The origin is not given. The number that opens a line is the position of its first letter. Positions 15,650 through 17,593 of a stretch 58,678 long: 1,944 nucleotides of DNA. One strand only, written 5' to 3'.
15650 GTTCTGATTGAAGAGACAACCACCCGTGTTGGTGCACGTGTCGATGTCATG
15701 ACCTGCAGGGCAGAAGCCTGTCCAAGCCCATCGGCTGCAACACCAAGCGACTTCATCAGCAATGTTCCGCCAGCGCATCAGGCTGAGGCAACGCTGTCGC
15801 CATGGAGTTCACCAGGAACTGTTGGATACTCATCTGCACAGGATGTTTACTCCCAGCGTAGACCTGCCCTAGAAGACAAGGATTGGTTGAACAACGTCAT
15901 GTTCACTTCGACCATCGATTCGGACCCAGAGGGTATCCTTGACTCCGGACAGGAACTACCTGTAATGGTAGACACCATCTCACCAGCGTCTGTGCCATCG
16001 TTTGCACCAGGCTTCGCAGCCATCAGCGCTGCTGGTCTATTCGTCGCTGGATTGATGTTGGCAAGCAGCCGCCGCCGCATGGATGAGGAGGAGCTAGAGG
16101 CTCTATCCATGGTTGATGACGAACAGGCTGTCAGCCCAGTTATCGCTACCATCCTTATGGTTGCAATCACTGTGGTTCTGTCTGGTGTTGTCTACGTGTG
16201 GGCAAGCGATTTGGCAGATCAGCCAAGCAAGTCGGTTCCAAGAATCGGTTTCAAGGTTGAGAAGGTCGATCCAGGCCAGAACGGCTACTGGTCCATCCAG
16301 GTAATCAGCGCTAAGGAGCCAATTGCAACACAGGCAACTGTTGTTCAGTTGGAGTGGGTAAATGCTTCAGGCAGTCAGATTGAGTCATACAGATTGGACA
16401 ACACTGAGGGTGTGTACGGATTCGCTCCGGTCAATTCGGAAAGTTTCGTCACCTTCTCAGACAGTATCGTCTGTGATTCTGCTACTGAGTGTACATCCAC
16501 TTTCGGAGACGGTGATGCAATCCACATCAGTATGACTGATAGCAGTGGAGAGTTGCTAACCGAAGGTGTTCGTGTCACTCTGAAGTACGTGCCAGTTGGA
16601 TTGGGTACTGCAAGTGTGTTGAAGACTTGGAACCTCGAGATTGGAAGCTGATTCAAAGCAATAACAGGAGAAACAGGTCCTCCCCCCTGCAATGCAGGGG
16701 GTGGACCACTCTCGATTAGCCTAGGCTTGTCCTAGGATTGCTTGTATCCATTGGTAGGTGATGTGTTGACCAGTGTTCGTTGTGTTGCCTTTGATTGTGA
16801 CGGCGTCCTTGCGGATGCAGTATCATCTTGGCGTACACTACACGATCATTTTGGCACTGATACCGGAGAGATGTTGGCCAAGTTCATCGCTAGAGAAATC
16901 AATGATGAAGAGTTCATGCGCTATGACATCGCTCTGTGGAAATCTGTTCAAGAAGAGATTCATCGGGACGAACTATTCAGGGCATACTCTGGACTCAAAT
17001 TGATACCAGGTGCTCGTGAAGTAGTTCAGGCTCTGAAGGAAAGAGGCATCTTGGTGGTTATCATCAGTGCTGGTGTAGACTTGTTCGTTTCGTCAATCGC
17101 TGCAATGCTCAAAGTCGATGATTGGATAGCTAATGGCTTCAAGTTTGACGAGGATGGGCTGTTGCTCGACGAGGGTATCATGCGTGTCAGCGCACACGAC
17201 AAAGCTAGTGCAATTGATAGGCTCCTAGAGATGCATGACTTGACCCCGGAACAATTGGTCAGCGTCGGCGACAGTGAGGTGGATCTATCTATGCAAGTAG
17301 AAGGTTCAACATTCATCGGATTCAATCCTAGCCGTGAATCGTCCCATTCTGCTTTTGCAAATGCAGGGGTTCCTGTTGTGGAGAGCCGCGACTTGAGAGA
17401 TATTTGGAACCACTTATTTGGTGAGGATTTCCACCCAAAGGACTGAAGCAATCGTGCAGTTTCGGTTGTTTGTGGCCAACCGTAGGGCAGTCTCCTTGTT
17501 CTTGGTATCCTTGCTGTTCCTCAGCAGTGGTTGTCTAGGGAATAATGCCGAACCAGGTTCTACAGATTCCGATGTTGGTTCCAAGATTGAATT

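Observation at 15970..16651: PGF-CTERM-like sorting signal that is not C-terminal: the giant adhesin reads straight into a complete archaeal type-IV-pilin-like module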

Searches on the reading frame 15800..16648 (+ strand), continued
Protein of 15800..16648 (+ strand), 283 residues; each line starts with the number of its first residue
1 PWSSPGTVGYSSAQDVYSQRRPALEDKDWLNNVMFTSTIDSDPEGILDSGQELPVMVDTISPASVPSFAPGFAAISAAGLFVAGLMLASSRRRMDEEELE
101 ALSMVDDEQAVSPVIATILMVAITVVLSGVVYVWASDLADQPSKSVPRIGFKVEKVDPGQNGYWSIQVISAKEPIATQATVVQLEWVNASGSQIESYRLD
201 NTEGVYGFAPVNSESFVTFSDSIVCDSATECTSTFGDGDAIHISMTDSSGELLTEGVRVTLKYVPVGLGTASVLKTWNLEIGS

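Call 36: fold_search(model_id=the predicted structure, library=pdb)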
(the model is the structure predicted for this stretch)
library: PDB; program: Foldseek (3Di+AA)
matches with E <= 10: 1526; with E <= 0.001: 8
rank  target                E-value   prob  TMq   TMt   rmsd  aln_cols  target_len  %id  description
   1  8fj5_A                2.9e-05  1.00  0.29  0.55   7.1       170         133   22  Structure of the Haloferax volcanii archaeal type IV pilus (released 2023-06-28)
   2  8rey_A                4.0e-05  1.00  0.27  0.48   7.6       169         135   22  Cuniculiplasma divulgatum filament (released 2025-01-01)
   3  9myg                  1.0e-04  1.00  0.27  0.48   8.0       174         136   20  Cryo-EM structure of Natrinema sp. J7-2 Type IV pilus, PilA1 (released 2025-11-26)
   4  8gi2                  1.4e-04  1.00  0.29  0.47   7.5       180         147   19  Cryo-EM structure of Natrinema sp. J7-2 Type IV pilus, PilA2 (released 2023-08-16)
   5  5z1l_A                3.0e-04  1.00  0.28  0.36  12.3       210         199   14  Cryo-EM structure of Methanoccus maripaludis archaellum (released 2019-02-13)
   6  9eq7_B                6.7e-04  1.00  0.30  0.40   6.9       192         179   14  Halobacterium salinarum archaellum filament (released 2024-07-17)
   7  9eq7_L                7.0e-04  1.00  0.28  0.37   7.6       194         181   12  Halobacterium salinarum archaellum filament (released 2024-07-17)
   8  9eq7_J                8.3e-04  1.00  0.31  0.43   7.0       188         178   11  Halobacterium salinarum archaellum filament (released 2024-07-17)
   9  9eq7_E                1.2e-03  1.00  0.33  0.46   6.7       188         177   11  Halobacterium salinarum archaellum filament (released 2024-07-17)
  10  7ofq_B                1.5e-03  1.00  0.33  0.40   7.1       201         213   15  The archaellum of Methanocaldococcus villosus (released 2022-01-19)
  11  5ujt_B                1.7e-03  0.99  0.22  0.30   7.0       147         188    7  Crystal structure of human HLA-DQ8 in complex with insulin mimotope binding in register 3 (released 2017-12-20)
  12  9nms_A                1.8e-03  1.00  0.28  0.27   9.8       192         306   12  R162Q mutant of inwardly rectifying potassium channel Kir7.1 (released 2026-01-28)
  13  4p57_D                2.2e-03  0.99  0.20  0.25   6.9       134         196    9  MHC TCR peptide complex (released 2014-07-16)
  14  4p57_B                2.4e-03  0.99  0.20  0.25   6.9       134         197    9  MHC TCR peptide complex (released 2014-07-16)
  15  4zbh                  3.4e-03  0.99  0.26  0.48   5.7       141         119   12  THE CRYSTAL STRUCTURE OF THE SOLUBLE DOMAIN OF SULFOLOBUS ACIDOCALDARIUS FLAF (released 2015-04-29)
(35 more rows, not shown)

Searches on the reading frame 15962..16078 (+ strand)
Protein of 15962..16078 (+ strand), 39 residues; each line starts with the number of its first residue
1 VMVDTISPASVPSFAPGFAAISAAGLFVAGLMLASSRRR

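Call 26: search_protein_families(library=ncbifam, proteins=[window:15962-16078:+], max_evalue=10)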
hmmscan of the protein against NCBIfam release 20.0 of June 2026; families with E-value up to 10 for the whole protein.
seq(39 aa): 3 families
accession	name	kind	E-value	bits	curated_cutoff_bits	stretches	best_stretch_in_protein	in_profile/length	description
NF058582.1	Microco_LAVTG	domain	0.022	14.9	27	1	15-39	10-34/34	LAVTG motif-containing sortase-dependent surface protein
NF006152.0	PRK08296.1-4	equivalog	0.27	9.6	723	1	6-33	539-566/609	hypothetical protein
TIGR03901.2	MYXO-CTERM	domain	1.8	9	20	1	16-39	10-32/34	MYXO-CTERM sorting domain-containing protein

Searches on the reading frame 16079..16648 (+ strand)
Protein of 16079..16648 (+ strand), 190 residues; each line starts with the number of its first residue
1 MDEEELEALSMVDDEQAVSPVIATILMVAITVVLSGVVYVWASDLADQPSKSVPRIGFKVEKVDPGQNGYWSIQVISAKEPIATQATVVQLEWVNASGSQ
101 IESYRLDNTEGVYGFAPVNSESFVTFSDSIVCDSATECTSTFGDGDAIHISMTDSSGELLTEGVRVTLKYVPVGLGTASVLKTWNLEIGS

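Call 5: search_protein_families(library=pfam, proteins=[window:16079-16648:+], max_evalue=1)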
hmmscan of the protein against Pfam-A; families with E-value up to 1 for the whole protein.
window:16079-16648:+ (190 aa): 1 family
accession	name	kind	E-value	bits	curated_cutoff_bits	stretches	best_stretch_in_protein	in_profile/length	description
PF07790.16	Pilin_N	-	5.4e-10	40.4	25.2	1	16-68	1-52/78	Archaeal Type IV pilin, N-terminal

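Call 6: search_protein_families(library=ncbifam, proteins=[window:16079-16648:+], max_evalue=1)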
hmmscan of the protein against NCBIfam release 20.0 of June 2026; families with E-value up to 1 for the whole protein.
window:16079-16648:+ (190 aa): 2 families
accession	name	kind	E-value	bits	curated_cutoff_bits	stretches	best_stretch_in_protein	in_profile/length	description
TIGR02537.2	arch_flag_Nterm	domain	1.5e-12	46.7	20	1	14-45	1-32/33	archaellin/type IV pilin N-terminal domain-containing protein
NF046073.1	UpsA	equivalog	3.8e-06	27.1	130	1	16-47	2-33/136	pilin subunit UpsA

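Call 22: search_protein_representatives(protein=window:16079-16648:+)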
Query: 190 residues. Proteins with E-value up to 0.001 (for the whole library): 694; up to 1e-10: 30; up to 1e-30: 15. The best 150 are listed.
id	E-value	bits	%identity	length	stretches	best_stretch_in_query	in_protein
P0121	1.3e-88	311.6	81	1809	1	2-188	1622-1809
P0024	3.9e-41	157.0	50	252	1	2-185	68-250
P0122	3.6e-37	144.1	50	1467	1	3-184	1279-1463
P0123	1.1e-36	142.4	49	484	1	2-177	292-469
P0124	1.5e-36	142.0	53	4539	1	5-183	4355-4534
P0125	1.8e-36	141.8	52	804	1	2-185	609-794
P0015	3.2e-36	141.0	49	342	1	2-185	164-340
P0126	5.2e-36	140.3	51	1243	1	2-185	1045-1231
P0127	7.4e-36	139.8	49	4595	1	2-185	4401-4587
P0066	8.7e-35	136.3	51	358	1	3-170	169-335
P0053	1.4e-33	132.4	51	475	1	2-186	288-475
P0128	8.0e-33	129.9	43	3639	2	2-185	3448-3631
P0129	1.2e-32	129.3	50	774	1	2-186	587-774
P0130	1.4e-32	129.1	48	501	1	2-184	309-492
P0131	3.6e-31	124.5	46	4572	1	2-184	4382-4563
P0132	4.0e-29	117.9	52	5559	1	2-184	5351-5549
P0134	9.9e-28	113.3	41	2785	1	5-170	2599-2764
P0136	6.5e-21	91.1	46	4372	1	2-159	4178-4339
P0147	3.4e-10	56.2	59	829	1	9-69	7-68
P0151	1.3e-09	54.3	52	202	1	11-99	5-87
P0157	1.2e-08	51.1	41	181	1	14-118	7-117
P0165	2.7e-08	50.0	59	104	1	12-69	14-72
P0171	4.1e-08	49.4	42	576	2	11-48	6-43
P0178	7.4e-08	48.6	51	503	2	13-60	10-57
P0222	5.6e-07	45.7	60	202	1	13-60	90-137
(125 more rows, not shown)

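Call 37: search_solved_structures(query=window:16079-16648:+, max_evalue=1, show_alignments=2)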
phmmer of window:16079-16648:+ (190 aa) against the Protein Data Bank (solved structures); distinct sequences matched with E-value up to 1: 6.
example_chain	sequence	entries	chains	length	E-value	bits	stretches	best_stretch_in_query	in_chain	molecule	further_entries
8fj5_A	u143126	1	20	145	2e-07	34.1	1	9-63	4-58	Pilin_N domain-containing protein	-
8gi2_A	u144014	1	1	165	5e-07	32.8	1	11-77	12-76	Natrinema pilin, PilA2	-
9myg_A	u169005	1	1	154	2.5e-05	27.3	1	12-61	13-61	Archaeal Type IV pilin N-terminal domain-containing protein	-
2b2x_H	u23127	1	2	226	0.25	14.2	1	85-150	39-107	Antibody AQC2 Fab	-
5kyh_A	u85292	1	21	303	0.34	13.8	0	18-46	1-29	Iho670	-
3j1r_A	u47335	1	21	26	0.54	13.2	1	18-43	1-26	archaeal adhesion filament core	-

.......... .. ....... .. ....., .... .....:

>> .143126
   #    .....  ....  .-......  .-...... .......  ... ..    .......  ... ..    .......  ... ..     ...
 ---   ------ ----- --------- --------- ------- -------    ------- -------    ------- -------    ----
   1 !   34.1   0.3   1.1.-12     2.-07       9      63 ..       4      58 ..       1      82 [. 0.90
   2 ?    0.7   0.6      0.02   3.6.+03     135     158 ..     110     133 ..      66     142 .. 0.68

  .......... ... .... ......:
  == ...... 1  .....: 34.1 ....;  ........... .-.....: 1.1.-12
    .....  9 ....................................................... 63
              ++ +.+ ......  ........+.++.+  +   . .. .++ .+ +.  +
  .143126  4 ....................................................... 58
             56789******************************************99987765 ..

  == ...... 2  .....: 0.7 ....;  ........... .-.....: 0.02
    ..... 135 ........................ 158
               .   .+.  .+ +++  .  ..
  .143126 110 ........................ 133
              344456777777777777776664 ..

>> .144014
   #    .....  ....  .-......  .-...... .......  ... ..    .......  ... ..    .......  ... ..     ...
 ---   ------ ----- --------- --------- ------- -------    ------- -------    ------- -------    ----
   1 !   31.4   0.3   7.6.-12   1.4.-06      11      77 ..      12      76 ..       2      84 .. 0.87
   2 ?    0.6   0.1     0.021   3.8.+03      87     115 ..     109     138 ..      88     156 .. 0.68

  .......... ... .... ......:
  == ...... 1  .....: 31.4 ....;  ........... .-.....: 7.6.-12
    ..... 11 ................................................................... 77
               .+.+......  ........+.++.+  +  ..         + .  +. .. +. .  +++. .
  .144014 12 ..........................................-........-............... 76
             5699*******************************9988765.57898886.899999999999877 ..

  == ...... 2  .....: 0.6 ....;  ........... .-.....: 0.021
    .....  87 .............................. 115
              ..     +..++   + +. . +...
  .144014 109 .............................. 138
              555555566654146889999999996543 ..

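Call 44: list_cluster_members(proteins=[P0147, P0165, P0171, P0178, P0157, P0151, P0134, P0136, P0132, P0222])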
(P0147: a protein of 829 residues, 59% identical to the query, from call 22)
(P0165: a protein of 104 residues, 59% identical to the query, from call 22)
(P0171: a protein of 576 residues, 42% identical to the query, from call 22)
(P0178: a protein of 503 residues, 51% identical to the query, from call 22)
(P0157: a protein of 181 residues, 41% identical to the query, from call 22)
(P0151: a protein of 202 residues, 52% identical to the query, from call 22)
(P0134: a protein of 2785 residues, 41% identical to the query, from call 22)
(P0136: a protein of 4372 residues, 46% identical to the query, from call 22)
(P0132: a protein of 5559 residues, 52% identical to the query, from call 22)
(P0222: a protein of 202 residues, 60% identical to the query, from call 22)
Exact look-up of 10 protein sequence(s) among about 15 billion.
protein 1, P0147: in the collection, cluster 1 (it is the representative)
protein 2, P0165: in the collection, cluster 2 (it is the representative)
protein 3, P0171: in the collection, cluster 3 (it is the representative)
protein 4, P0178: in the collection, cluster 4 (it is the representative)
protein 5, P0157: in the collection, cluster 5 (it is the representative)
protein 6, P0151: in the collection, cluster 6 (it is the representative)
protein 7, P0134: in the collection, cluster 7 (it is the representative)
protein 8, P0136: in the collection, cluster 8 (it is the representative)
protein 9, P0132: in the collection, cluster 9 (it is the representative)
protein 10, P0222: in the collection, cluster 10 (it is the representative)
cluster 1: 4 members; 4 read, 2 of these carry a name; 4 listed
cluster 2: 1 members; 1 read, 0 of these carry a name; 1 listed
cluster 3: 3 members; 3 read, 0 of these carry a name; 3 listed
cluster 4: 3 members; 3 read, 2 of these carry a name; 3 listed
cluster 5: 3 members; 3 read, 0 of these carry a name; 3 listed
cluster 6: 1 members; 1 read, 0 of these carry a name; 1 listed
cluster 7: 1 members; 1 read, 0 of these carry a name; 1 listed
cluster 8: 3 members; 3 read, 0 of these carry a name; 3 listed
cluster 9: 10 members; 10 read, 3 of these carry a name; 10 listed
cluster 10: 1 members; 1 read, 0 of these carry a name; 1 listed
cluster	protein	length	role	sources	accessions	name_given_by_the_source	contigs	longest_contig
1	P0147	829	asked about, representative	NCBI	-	-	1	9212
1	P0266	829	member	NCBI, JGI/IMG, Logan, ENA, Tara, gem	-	strand:+ start:433 stop:2922 length:2490 start_codon:yes stop_codon:yes gene_type:complete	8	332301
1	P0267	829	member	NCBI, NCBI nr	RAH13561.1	MAG: hypothetical protein CMB56_006915 [Methanobacteriota archaeon] | MAG: hypothetical protein CMB56_006915 [Euryarchaeota archaeon]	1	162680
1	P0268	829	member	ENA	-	-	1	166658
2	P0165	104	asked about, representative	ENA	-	-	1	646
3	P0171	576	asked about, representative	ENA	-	-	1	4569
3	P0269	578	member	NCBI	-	-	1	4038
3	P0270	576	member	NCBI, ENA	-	-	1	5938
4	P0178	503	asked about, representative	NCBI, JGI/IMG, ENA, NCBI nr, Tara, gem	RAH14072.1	MAG: hypothetical protein CMB56_006490 [Methanobacteriota archaeon] | MAG: hypothetical protein CMB56_006490 [Euryarchaeota archaeon] | strand:- start:7217 stop:8728 length:1512 start_codon:yes stop_codon:yes ...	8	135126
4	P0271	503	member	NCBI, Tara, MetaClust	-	strand:- start:988 stop:2499 length:1512 start_codon:yes stop_codon:yes gene_type:complete | TARA_122_SRF_0.45-0.8_scaffold32000_1_gene27689 "" ""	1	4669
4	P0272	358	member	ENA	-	-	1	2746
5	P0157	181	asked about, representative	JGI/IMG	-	-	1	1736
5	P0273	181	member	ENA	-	-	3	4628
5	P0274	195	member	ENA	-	-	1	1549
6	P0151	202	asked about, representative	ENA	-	-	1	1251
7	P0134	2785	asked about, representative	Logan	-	-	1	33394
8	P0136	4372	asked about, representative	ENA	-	-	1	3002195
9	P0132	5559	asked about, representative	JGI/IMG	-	-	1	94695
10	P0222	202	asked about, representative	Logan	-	-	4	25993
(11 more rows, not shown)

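Call 45: find_encoding_contigs(protein=P0178, flank=10000, max_places=2)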
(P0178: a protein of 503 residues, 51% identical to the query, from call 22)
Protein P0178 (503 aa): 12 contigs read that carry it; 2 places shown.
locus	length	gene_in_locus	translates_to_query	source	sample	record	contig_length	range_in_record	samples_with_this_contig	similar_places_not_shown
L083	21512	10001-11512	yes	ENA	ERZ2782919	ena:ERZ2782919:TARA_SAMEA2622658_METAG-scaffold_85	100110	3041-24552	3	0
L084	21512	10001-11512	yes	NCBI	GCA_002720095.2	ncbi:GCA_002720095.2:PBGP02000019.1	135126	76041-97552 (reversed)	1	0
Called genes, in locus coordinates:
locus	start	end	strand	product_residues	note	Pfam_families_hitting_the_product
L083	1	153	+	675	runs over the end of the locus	PF08309:LVIVD (faint)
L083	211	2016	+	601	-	-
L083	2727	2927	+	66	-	-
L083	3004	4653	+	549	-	PF04389:Peptidase_M28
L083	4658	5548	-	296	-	PF02163:Peptidase_M50 (faint)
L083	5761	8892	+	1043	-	-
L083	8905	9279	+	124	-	-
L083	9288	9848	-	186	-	-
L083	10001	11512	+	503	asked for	PF07790:Pilin_N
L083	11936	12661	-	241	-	PF01411:tRNA-synt_2c, PF07973:tRNA_SAD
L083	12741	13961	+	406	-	PF13742:tRNA_anti_2, PF01336:tRNA_anti-codon, PF02601:Exonuc_VII_L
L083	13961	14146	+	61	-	PF02609:Exonuc_VII_S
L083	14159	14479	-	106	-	-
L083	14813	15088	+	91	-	PF03083:MtN3_slv (weak), PF04193:PQ-loop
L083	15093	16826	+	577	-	PF07786:HGSNAT_cat (weak)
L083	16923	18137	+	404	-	-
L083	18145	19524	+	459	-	-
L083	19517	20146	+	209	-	PF01613:Flavin_Reduct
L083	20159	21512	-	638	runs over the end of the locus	-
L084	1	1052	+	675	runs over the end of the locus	PF08309:LVIVD (faint)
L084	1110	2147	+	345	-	PF07790:Pilin_N (weak), PF25390:WD40_RLD, PF13540:RCC1_2 (faint)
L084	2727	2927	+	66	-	-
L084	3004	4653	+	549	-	PF04389:Peptidase_M28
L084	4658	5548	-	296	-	PF02163:Peptidase_M50 (faint)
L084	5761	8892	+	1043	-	-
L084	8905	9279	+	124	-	-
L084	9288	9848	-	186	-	-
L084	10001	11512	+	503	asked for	PF07790:Pilin_N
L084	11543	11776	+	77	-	PF01839:FG-GAP (faint), PF13517:FG-GAP_3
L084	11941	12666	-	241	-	PF01411:tRNA-synt_2c, PF07973:tRNA_SAD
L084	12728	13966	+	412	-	PF13742:tRNA_anti_2, PF01336:tRNA_anti-codon, PF02601:Exonuc_VII_L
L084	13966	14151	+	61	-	PF02609:Exonuc_VII_S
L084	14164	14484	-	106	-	-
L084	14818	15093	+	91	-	PF03083:MtN3_slv (weak), PF04193:PQ-loop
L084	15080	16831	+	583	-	PF07786:HGSNAT_cat (weak)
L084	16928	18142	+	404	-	-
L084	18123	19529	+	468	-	-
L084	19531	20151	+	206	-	PF01613:Flavin_Reduct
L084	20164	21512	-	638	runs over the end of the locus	-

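Call 46: find_encoding_contigs(protein=P0136, flank=8000, max_places=2)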
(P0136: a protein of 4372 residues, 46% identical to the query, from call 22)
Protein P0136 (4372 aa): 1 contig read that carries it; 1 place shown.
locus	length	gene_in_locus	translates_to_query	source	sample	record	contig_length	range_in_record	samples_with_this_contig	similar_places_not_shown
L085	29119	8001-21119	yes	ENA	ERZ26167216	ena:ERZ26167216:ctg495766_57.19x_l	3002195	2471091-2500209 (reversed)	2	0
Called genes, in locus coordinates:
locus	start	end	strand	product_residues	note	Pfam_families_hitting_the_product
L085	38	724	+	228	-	PF00160:Pro_isomerase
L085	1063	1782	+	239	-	PF00160:Pro_isomerase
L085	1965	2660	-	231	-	-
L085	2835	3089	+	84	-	PF06772:LtrA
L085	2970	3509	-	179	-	-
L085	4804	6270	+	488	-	PF00171:Aldedh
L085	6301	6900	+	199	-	-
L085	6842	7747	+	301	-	PF00378:ECH_1, PF16113:ECH_2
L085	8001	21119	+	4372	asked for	PF13473:Cupredoxin_1 (faint), PF00127:Copper-bind, PF07790:Pilin_N (weak)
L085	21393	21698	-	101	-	-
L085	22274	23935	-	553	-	PF01336:tRNA_anti-codon (weak), PF00149:Metallophos, PF04042:DNA_pol_E_B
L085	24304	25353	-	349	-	PF02464:CinA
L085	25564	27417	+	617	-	PF13367:PrsW-protease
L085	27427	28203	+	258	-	PF01940:DUF92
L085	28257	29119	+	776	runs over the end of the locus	-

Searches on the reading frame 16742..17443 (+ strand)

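Call 7: search_protein_families(library=pfam, proteins=[window:16742-17443:+], max_evalue=0.01)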
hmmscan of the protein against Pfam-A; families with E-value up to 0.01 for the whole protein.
window:16742-17443:+ (234 aa): 7 families
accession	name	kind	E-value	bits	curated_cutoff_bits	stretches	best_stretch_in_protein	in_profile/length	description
PF12710.13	HAD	-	4.2e-15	57.1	27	1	15-184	1-187/189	haloacid dehalogenase-like hydrolase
PF00702.32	Hydrolase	-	5.9e-14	53.3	26.4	1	12-184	1-186/191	haloacid dehalogenase-like hydrolase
PF13419.12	HAD_2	-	2.6e-06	28.1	23.8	1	16-113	2-106/178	Haloacid dehalogenase-like hydrolase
PF08282.18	Hydrolase_3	-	4.3e-05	23.8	20.9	1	152-184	186-218/255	haloacid dehalogenase-like hydrolase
PF06941.18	NT5C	-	8.1e-05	23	24.8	1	15-120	4-98/180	5' nucleotidase, deoxy (Pyrimidine), cytosolic type C protein (NT5C)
PF13344.12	Hydrolase_6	-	0.00052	20.4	27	0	83-109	11-37/101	Haloacid dehalogenase-like hydrolase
PF24694.1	LNS2_PITM1-3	-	0.007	16.8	27.7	0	86-167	21-95/124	PITM 1-3, LNS2 domain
